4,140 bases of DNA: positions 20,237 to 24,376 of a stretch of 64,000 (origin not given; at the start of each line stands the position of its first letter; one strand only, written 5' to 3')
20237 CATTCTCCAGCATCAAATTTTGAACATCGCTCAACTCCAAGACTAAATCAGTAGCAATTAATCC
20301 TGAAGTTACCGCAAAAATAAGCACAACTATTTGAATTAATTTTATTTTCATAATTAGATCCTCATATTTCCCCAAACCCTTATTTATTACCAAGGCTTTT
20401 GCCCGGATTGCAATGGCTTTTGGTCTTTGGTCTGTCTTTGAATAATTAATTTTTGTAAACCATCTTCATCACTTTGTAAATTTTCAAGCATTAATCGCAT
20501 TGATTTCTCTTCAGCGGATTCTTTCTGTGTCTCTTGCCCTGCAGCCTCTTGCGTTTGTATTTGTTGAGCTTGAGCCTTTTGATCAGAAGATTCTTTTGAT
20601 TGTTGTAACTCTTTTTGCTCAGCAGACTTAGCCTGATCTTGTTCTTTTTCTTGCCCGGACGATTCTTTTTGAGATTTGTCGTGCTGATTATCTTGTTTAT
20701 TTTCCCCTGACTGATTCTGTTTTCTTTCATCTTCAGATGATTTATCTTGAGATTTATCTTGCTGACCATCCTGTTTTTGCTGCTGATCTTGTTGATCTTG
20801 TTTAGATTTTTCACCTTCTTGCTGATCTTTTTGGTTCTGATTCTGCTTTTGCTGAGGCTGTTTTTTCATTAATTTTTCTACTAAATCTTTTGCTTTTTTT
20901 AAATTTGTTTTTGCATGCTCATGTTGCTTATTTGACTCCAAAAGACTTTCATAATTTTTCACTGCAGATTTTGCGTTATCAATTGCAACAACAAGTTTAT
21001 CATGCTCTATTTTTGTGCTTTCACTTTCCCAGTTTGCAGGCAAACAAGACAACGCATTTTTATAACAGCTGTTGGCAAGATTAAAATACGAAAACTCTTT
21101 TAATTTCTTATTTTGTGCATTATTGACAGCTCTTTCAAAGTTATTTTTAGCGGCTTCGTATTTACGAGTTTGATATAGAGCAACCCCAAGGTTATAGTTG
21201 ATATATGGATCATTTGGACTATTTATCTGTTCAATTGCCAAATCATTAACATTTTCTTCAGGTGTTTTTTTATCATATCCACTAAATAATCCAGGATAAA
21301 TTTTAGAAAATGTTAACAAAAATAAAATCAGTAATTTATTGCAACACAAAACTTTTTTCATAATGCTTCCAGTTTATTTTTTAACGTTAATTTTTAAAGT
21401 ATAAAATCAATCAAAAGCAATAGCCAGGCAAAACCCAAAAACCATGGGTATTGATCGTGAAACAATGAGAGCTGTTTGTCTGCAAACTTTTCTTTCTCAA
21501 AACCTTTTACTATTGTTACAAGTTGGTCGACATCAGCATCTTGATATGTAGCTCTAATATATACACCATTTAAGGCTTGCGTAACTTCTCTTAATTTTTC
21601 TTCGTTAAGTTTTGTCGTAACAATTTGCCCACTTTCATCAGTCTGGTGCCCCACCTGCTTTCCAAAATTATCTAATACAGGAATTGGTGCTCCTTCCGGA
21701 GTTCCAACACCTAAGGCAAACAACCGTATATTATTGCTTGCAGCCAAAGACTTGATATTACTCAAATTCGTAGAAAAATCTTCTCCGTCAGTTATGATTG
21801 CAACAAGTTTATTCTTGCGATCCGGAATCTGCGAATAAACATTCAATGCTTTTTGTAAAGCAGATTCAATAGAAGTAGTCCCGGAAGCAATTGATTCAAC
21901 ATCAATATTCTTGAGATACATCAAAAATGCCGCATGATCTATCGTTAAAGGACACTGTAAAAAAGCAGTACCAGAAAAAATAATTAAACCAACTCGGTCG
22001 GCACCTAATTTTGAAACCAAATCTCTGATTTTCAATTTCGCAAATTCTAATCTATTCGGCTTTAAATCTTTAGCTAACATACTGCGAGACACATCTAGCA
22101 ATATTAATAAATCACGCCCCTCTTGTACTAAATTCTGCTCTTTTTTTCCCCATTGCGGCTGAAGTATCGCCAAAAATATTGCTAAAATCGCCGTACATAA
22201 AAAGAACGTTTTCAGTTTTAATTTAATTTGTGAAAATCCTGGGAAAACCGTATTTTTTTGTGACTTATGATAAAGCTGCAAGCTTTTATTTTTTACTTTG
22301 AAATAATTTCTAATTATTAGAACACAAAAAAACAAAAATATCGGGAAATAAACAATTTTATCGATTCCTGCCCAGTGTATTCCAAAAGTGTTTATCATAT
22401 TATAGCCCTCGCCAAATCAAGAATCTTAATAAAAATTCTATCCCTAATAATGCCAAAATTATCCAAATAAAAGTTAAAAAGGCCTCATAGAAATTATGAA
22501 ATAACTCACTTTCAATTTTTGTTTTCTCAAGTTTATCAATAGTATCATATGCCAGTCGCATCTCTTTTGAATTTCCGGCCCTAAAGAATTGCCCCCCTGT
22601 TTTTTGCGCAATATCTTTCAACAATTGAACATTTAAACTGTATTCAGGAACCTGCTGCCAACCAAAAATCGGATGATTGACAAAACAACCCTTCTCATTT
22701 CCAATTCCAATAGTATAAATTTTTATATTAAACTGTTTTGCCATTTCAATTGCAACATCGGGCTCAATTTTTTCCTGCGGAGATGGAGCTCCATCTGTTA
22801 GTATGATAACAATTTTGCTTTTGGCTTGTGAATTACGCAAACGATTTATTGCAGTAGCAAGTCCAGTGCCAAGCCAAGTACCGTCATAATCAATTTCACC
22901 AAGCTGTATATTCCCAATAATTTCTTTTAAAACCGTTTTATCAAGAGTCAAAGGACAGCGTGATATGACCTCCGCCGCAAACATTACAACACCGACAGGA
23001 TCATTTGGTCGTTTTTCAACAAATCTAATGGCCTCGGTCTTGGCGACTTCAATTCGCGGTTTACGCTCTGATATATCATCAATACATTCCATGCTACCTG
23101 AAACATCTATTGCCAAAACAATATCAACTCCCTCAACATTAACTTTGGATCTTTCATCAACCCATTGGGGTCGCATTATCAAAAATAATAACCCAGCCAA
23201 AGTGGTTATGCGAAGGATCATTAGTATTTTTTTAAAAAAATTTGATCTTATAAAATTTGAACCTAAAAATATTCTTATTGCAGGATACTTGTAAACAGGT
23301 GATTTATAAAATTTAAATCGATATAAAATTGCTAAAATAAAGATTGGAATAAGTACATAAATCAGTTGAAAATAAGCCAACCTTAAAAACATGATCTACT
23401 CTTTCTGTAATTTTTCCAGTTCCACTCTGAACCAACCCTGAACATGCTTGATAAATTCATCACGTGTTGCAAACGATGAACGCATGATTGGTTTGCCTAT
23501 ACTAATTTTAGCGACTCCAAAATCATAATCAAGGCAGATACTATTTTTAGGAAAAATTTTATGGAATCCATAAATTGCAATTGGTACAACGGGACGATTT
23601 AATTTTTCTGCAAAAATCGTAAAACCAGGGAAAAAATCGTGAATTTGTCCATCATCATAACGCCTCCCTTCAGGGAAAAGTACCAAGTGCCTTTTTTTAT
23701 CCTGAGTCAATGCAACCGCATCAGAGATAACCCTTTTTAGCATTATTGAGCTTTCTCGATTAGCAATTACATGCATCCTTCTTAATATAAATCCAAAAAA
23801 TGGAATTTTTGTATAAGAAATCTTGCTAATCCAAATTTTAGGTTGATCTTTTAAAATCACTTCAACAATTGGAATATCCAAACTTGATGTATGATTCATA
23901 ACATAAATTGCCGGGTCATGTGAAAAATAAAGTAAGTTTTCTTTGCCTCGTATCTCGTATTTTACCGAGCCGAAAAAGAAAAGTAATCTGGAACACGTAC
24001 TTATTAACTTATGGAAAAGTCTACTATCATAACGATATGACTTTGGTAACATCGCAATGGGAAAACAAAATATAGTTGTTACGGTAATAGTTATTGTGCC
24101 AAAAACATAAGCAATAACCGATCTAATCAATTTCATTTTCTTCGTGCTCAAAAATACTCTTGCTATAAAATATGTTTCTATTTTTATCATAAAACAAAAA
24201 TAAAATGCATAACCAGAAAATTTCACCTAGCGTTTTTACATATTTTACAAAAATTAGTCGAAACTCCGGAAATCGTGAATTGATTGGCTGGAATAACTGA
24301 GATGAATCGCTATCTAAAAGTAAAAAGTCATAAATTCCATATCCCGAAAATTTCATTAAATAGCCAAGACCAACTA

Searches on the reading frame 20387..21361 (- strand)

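Call 7: search_protein_families(library=pfam, proteins=[window:20387-21361:-], max_evalue=0.001)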
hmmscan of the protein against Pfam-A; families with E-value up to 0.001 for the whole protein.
window:20387-21361:- (324 aa): 2 families
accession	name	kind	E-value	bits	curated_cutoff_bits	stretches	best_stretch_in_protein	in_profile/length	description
PF07719.23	TPR_2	-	7.9e-05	22.9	27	1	53-80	2-29/34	Tetratricopeptide repeat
PF13181.12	TPR_8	-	0.00029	21.2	25.7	0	54-82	3-31/34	Tetratricopeptide repeat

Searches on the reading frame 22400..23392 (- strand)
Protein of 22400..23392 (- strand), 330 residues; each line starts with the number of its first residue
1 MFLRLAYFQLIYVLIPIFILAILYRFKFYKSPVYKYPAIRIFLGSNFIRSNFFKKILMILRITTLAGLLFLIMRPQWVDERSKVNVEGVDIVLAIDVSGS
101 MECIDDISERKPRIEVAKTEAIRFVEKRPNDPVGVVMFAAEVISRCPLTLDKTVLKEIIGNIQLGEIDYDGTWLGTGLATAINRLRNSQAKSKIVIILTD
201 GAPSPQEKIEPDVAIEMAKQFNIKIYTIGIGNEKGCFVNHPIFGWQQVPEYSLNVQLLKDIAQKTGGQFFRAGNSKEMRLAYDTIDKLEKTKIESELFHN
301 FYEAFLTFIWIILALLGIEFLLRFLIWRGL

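Call 7: search_protein_families(library=pfam, proteins=[window:22400-23392:-], max_evalue=0.001)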
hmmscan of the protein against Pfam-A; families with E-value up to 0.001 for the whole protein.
window:22400-23392:- (330 aa): 3 families
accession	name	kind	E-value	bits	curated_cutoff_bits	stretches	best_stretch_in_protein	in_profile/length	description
PF00092.34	VWA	-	9.3e-17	62.2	23.8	1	90-275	1-165/174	von Willebrand factor type A domain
PF13519.12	VWA_2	-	5.8e-15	56.3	27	1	91-201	1-106/107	von Willebrand factor type A domain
PF01882.25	DUF58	-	2.1e-08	34.1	23.4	1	89-200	36-142/216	Protein of unknown function DUF58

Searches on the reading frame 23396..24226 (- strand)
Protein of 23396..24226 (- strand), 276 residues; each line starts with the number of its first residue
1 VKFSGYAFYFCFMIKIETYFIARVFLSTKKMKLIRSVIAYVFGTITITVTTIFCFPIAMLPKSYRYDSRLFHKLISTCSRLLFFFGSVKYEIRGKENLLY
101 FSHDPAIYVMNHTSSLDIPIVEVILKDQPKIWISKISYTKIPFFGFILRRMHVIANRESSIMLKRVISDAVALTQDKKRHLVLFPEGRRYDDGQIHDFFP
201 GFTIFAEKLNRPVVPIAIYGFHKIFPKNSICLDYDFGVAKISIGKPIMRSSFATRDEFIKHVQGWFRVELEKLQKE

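Call 7: search_protein_families(library=pfam, proteins=[window:23396-24226:-], max_evalue=0.001)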
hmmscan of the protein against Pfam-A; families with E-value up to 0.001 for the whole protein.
window:23396-24226:- (276 aa): 1 family
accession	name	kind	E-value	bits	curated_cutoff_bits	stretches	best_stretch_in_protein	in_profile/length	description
PF01553.26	Acyltransferase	-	1.7e-21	76.8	23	1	91-218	3-131/132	Acyltransferase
